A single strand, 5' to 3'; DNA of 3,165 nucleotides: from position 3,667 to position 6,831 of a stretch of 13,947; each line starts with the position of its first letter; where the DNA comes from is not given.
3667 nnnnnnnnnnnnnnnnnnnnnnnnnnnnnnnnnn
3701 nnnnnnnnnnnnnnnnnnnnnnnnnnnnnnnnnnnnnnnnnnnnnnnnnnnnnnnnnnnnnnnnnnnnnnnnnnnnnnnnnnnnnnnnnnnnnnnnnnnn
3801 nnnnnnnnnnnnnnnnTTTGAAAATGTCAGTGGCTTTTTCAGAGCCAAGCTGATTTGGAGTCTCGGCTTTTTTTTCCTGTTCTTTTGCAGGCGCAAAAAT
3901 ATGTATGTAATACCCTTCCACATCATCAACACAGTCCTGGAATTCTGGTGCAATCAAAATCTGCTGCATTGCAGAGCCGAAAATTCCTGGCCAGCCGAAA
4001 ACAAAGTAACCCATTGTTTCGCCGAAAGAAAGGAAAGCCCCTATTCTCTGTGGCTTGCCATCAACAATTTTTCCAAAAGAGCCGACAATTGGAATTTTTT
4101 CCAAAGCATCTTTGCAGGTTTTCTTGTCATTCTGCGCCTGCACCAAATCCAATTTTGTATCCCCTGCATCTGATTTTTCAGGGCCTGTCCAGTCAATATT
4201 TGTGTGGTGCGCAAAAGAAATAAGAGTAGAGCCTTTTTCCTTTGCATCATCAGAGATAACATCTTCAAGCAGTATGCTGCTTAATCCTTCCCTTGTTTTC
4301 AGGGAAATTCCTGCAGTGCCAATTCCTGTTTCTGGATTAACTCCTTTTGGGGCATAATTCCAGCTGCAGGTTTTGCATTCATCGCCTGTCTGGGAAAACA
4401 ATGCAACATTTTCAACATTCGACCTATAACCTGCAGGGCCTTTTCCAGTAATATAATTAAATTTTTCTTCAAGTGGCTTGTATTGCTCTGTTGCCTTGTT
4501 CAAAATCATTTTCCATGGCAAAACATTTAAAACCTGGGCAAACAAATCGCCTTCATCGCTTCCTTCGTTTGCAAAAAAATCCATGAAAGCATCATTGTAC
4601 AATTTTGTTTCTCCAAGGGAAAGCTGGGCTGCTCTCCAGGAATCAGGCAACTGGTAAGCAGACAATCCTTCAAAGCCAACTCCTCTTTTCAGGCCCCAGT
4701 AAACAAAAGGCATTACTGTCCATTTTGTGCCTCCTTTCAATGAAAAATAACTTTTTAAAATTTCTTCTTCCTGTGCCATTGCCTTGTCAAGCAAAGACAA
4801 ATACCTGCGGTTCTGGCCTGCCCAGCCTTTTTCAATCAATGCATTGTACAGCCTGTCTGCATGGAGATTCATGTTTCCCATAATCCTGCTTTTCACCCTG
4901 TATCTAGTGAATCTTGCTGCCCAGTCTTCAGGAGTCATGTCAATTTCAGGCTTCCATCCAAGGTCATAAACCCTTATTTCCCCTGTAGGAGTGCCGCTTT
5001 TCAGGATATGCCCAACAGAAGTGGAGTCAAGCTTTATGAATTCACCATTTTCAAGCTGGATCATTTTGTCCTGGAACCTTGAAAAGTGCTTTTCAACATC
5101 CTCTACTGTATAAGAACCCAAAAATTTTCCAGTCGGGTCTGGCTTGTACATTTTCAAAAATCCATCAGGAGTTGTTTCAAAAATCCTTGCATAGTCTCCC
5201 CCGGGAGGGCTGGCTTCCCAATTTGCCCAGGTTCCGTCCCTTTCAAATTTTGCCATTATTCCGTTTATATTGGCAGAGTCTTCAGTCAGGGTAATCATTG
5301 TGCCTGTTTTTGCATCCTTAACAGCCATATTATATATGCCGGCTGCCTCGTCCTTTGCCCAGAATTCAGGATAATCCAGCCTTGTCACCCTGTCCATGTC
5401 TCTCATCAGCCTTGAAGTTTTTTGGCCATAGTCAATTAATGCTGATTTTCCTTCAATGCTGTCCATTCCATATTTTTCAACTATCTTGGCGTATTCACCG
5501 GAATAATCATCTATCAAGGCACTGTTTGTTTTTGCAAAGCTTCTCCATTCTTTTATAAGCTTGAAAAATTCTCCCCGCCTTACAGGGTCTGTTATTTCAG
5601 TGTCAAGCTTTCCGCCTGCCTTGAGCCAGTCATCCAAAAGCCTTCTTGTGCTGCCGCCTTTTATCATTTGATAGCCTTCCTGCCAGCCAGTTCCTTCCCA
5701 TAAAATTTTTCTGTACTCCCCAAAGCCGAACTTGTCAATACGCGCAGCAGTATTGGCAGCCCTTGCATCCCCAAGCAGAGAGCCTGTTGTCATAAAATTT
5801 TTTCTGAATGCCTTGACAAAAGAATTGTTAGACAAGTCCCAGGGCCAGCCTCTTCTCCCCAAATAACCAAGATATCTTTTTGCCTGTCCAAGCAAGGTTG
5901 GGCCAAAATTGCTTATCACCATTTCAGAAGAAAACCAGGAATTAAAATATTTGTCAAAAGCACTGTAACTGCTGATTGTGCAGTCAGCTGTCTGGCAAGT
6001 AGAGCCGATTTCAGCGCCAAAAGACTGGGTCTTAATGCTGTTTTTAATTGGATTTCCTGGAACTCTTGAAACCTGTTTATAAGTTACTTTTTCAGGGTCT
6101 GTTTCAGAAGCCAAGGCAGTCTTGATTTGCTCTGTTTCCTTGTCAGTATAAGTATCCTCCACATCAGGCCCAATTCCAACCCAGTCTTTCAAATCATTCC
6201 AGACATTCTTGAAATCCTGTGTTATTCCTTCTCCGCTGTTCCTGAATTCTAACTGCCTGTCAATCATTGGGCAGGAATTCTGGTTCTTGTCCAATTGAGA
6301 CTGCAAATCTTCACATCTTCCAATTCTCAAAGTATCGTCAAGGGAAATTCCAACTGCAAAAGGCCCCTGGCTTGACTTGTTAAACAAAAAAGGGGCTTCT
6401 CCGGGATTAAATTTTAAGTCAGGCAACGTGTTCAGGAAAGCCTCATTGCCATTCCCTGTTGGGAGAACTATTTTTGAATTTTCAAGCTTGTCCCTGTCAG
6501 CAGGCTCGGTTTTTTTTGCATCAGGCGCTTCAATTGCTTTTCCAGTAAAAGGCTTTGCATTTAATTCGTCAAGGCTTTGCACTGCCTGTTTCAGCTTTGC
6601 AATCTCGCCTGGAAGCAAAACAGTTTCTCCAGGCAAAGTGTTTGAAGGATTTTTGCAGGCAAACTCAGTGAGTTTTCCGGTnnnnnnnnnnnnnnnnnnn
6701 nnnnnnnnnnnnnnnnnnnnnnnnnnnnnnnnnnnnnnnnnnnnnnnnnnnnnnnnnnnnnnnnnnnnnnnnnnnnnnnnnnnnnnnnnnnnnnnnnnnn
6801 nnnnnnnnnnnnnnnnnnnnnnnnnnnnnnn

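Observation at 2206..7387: Giant 1546-aa surface protein co-transcribed with a small 5-TM membrane protein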

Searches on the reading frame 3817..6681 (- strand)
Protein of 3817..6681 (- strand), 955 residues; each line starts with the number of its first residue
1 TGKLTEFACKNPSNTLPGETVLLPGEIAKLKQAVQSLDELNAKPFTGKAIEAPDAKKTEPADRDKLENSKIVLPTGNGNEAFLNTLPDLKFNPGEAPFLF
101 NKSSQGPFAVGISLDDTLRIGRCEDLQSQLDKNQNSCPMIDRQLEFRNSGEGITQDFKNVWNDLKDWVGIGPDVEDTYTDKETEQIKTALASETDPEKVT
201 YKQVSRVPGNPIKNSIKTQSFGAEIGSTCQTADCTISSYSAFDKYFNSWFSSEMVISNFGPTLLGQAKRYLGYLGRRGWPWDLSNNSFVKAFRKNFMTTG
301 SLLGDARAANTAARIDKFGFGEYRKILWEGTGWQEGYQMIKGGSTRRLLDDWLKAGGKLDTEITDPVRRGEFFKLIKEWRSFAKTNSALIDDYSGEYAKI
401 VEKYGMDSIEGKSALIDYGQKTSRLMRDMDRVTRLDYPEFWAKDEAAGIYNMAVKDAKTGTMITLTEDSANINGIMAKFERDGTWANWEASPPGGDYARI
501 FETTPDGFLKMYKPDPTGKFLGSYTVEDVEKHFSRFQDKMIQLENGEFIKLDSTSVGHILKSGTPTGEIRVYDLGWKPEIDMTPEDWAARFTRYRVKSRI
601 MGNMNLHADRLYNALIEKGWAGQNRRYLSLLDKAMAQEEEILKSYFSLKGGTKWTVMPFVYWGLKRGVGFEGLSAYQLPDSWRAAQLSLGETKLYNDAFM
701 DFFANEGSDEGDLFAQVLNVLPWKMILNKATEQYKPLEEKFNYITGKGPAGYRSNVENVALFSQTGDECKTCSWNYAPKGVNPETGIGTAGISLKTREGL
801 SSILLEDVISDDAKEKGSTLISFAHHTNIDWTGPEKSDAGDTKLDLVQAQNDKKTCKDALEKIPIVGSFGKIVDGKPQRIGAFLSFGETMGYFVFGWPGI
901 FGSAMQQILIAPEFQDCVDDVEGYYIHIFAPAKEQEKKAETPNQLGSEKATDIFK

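Call 48: predict_structure(alignment_id=A3)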
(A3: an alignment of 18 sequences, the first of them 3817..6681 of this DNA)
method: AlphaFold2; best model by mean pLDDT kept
length: 955 residues; sequences in the alignment: 18
mean_pLDDT: 64.1   pTM: 0.45
mean pLDDT of the five models: 64.1, 59.8, 57.2, 54.8, 53.6
residues with pLDDT >= 90: 73; 70-90: 345; 50-70: 253; < 50: 284
segments of 3 or more residues with pLDDT < 50: 1-20, 37-60, 76-80, 132-136, 141-146, 148-156, 163-210, 249-285, 625-658, 673-679, 707-727, 729-737, 739-741, 744-754, 835-839, 893-898, 934-955
pLDDT, mean of each block of 10 residues (from residue 1): 38 45 59 54 37 41 55 50 58 61 72 71 68 50 46 48 40 36 39 29 33 73 68 61 59 30 33 35 52 67 68 80 80 78 78 83 80 85 86 89 87 91 88 82 87 90 87 91 86 70 90 92 86 87 87 84 71 93 92 80 84 75 46 37 38 47 52 47 74 79 58 40 43 46 44 56 74 74 55 77 70 63 81 54 79 79 54 58 58 50 57 69 71 44 36 29
secondary structure, 60 per line:
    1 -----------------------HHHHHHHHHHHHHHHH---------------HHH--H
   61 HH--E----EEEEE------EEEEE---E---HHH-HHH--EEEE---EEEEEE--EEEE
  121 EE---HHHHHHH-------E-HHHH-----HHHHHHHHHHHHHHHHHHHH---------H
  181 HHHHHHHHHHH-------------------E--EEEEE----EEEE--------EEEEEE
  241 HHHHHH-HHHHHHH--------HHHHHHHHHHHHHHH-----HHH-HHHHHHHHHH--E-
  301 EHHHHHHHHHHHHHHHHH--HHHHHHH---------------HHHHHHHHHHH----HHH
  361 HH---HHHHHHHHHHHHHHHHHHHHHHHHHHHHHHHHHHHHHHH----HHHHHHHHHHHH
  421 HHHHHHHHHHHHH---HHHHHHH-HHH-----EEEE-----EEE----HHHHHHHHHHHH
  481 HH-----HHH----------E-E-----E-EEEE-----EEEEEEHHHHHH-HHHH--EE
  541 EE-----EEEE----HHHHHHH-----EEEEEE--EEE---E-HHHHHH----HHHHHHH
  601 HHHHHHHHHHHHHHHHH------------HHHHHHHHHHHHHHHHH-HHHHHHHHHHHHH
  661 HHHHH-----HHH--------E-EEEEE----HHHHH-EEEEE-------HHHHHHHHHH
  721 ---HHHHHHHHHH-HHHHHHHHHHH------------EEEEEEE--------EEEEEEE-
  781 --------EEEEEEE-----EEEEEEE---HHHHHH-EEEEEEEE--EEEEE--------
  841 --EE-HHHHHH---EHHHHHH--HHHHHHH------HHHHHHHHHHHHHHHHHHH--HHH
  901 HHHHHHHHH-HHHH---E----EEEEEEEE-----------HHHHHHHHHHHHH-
elements in order (helices of 4 or more, strands of 3 or more residues): H24-39 E70-74 E81-85 E102-105 E109-114 E117-122 H126-132 H142-145 H151-170 H180-191 E214-218 E223-226 E235-240 H241-246 H248-254 H263-277 H287-296 H302-318 H321-327 H343-353 H358-362 H366-404 H409-433 H437-443 E453-456 E462-464 H469-482 E511-514 E520-525 H526-531 H533-536 E539-542 E548-551 H556-562 E568-573 E576-578 H584-589 H594-617 H630-646 H648-665 E684-688 H693-697 E699-703 H711-720 H724-733 H735-745 E758-764 E773-779 E789-795 E801-807 H811-816 E818-825 E828-832 H846-851 H856-861 H864-870 H877-895 H898-909 H911-914 E923-930 H942-954

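Call 50: fold_search(model_id=the predicted structure, library=pdb)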
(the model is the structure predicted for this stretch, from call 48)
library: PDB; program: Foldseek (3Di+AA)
matches with E <= 10: 46; with E <= 0.001: 0
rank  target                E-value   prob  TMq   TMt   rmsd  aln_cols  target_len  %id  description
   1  2j0o_A                1.6e-01  0.09  0.05  0.13  23.9       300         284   12  Shigella Flexneri IpaD (released 2006-11-02)
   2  8vvy_A                7.5e-01  0.09  0.06  0.08  20.4       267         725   12  Human Cullin-1 in complex with CAND2 (released 2025-01-29)
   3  9n8a_A1               1.1e+00  0.07  0.09  0.18  26.5       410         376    9  In situ structure of the sheathed FlaD flagellar filament in Vibrio cholerae (released 2025-09-24)
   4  2fwu_MODEL_1_A        1.6e+00  0.06  0.04  0.15  15.5        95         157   18  Second Ca2+ binding domain of the Na,Ca-exchanger (NCX1) (released 2006-04-18)
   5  9n8h_A                1.7e+00  0.06  0.09  0.18  26.0       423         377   10  In situ sheathed flagellar filament of Vibrio cholerae resolved with helical reconstruction. (released 2025-09-24)
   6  6pao_A                3.0e+00  0.03  0.06  0.08  20.7       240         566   14  Structure of a bacterial Atm1-family ABC exporter with ATP bound (released 2020-06-24)
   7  2x3x_B                3.1e+00  0.03  0.06  0.16  31.9       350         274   10  structure of mouse syndapin I (crystal form 1) (released 2010-04-07)
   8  6pao_B                3.3e+00  0.02  0.05  0.08  27.9       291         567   15  Structure of a bacterial Atm1-family ABC exporter with ATP bound (released 2020-06-24)
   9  7zbw_C                3.8e+00  0.04  0.07  0.08  17.2       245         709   13  CAND1-SCF-SKP2 CAND1 rolling-2 SCF engaged (released 2023-04-19)
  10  6u5v_A                3.8e+00  0.02  0.06  0.04  23.7       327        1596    9  Electron cryomicroscopy Structure of C. albicans FAS in the Apo state (released 2019-10-16)
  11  7a26_HHH              3.8e+00  0.02  0.05  0.12  26.8       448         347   10  Structure of soluble SmhA crystal form 1 of the tripartite alpha-pore forming toxin, Smh, from Serratia marcescens. (released 2021-03-31)
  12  7a27_CCC              4.1e+00  0.03  0.06  0.16  27.2       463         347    9  Structure of soluble SmhA crystal form 2 of the tripartite alpha-pore forming toxin, Smh, from Serratia marcescens. (released 2021-03-31)
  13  4nqa_B                4.1e+00  0.02  0.04  0.09  24.7       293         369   10  Crystal structure of liganded hRXR-alpha/hLXR-beta heterodimer on DNA (released 2014-02-26)
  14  7jq9                  4.3e+00  0.02  0.07  0.03  25.9       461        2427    9  Cryo-EM structure of human HUWE1 (released 2021-07-28)
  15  7a26_EEE              4.5e+00  0.01  0.06  0.12  26.9       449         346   11  Structure of soluble SmhA crystal form 1 of the tripartite alpha-pore forming toxin, Smh, from Serratia marcescens. (released 2021-03-31)
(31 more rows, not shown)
